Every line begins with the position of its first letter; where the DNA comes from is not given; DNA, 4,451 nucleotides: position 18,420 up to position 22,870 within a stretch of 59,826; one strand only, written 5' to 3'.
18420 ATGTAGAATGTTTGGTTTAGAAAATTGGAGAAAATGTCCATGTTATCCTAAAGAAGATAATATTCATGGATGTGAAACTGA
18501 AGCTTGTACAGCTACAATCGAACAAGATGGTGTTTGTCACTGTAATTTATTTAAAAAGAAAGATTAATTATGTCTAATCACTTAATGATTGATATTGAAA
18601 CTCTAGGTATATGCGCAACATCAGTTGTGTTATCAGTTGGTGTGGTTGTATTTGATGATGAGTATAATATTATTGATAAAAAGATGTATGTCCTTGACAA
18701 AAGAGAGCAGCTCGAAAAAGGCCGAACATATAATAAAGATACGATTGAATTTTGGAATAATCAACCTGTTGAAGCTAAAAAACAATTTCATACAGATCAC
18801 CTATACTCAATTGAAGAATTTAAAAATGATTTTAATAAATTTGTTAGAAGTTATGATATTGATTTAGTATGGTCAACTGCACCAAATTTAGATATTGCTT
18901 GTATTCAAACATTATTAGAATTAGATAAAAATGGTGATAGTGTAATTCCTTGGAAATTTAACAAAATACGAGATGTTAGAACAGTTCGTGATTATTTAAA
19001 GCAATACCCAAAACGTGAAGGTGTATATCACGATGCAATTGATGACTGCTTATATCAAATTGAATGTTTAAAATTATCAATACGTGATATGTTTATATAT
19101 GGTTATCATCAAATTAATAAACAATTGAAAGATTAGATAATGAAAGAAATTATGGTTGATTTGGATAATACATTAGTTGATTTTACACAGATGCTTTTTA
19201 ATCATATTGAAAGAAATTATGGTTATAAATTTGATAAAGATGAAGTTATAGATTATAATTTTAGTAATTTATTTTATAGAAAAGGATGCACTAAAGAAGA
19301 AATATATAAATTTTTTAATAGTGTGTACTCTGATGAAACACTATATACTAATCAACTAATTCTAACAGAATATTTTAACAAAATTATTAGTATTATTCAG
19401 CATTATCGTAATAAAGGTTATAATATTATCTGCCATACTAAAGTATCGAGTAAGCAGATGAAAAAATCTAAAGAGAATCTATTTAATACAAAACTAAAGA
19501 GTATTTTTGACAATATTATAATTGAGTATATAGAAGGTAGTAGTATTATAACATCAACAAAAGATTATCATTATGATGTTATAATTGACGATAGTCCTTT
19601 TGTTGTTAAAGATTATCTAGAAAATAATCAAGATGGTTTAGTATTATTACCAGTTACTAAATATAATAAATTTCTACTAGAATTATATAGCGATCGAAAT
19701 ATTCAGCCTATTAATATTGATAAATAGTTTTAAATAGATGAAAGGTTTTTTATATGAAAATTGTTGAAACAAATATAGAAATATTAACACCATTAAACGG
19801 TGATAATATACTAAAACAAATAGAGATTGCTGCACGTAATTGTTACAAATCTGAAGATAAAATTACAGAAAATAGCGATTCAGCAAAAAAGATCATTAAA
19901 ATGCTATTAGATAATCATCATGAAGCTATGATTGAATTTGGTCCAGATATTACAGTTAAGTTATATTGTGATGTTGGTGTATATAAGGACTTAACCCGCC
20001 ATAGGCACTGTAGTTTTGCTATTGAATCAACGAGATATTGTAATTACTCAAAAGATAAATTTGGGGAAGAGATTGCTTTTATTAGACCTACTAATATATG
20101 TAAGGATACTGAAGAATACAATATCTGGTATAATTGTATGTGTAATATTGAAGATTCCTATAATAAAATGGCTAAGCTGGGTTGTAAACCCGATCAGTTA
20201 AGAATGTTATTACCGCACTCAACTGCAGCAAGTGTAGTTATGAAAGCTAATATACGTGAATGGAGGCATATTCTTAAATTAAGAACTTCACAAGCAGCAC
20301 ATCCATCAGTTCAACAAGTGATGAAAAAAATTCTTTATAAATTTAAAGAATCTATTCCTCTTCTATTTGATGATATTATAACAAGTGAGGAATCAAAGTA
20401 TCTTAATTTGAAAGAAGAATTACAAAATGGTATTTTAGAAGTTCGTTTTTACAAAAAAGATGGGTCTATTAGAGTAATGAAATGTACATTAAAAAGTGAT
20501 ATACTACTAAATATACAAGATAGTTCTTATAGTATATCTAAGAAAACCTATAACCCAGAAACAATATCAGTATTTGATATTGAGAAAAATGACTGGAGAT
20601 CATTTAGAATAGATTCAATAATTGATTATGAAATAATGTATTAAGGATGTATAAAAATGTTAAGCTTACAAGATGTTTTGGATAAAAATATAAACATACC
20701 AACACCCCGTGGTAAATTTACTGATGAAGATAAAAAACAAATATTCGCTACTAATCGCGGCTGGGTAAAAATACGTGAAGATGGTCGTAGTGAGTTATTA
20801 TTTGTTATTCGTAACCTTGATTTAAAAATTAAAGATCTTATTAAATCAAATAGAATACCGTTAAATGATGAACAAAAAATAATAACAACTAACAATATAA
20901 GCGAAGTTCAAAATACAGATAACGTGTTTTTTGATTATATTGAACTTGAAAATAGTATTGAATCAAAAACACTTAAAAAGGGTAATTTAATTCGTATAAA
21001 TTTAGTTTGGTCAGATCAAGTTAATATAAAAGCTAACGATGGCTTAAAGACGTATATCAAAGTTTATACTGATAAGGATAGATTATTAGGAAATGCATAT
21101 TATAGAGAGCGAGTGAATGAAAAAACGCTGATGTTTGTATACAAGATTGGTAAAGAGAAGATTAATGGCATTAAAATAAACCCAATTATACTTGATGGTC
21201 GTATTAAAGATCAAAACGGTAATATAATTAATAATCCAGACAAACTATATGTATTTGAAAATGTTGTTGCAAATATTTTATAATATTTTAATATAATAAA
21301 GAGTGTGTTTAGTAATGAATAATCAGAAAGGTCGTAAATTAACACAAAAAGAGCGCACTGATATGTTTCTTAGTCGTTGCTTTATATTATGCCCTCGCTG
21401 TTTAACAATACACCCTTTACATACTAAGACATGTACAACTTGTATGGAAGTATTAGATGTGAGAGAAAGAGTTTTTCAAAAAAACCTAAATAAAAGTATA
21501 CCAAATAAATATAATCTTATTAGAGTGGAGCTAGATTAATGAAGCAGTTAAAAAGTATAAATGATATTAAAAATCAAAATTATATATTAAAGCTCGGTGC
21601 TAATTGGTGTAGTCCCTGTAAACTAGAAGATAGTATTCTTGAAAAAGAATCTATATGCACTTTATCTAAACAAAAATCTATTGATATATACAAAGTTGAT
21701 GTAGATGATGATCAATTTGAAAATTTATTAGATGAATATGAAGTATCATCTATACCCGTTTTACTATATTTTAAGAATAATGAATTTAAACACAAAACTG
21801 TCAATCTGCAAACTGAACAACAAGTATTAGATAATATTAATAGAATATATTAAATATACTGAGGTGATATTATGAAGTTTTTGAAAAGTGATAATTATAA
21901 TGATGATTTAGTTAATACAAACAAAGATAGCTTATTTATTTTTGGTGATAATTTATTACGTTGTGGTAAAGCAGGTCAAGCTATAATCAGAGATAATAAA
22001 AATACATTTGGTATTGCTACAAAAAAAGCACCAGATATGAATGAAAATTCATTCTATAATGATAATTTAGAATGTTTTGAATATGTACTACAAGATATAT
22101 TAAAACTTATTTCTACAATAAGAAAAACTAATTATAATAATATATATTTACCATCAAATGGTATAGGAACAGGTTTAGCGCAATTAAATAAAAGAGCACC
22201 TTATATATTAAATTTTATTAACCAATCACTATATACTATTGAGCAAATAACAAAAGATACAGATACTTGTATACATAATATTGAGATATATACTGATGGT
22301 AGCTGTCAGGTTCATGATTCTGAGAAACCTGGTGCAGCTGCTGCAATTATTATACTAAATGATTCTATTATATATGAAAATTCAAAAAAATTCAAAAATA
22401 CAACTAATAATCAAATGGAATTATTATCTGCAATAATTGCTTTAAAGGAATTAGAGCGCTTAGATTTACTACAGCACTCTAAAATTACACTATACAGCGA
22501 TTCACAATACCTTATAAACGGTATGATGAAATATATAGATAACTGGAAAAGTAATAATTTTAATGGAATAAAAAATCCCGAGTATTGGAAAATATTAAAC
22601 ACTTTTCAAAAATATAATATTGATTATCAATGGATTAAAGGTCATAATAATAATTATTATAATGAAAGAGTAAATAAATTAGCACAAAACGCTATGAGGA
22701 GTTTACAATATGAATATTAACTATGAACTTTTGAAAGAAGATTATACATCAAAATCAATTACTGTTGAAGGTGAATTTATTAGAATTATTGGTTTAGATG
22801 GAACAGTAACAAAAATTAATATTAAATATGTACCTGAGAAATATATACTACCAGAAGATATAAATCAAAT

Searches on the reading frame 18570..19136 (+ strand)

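Call 48: search_protein_families(library=pfam, proteins=[window:18570-19136:+], max_evalue=0.001)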
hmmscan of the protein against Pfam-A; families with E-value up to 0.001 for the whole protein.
window:18570-19136:+ (188 aa): 1 family
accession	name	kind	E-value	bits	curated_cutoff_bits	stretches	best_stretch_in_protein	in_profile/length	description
PF16473.11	Rv2179c-like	-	1.9e-30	106.3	27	1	3-168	1-174/177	3'-5' exoribonuclease Rv2179c-like domain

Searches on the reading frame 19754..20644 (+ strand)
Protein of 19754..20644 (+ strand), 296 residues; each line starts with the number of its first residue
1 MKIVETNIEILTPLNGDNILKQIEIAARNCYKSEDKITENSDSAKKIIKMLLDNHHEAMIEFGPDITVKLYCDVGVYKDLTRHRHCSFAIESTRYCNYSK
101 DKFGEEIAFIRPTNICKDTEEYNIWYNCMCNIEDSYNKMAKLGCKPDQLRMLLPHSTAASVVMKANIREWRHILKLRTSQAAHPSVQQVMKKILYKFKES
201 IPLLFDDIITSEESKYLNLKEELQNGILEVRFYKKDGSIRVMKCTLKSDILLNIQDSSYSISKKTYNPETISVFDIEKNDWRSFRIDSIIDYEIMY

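Call 48: search_protein_families(library=pfam, proteins=[window:19754-20644:+], max_evalue=0.001)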
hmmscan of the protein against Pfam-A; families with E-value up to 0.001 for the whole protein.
window:19754-20644:+ (296 aa): 2 families
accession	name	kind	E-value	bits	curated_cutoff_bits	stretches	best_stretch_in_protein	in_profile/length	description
PF02511.20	Thy1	-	1.5e-37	129.7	24.8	1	21-202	11-190/191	Thymidylate synthase complementing protein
PF10902.13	WYL_2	-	8.9e-16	58.4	26.7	1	218-290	3-74/74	WYL_2, Sm-like SH3 beta-barrel fold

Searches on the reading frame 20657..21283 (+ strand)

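Call 48: search_protein_families(library=pfam, proteins=[window:20657-21283:+], max_evalue=0.001)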
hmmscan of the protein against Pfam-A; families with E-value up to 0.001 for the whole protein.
window:20657-21283:+ (208 aa): 1 family
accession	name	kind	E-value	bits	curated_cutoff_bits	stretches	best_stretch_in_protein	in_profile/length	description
PF24224.1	DUF7440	-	0.0002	21.9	25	1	23-84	11-73/110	Family of unknown function (DUF7440)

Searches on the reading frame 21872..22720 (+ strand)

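Call 48: search_protein_families(library=pfam, proteins=[window:21872-22720:+], max_evalue=0.001)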
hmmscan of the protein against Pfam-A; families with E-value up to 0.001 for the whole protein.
window:21872-22720:+ (282 aa): 2 families
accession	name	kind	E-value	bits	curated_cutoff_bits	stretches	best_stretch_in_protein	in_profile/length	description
PF25176.1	DUF7831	-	1.8e-30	105.6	27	1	9-118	7-117/118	Family of unknown function (DUF7831)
PF00075.30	RNase_H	-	1.4e-29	103.5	25.8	1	137-275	4-140/141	RNase H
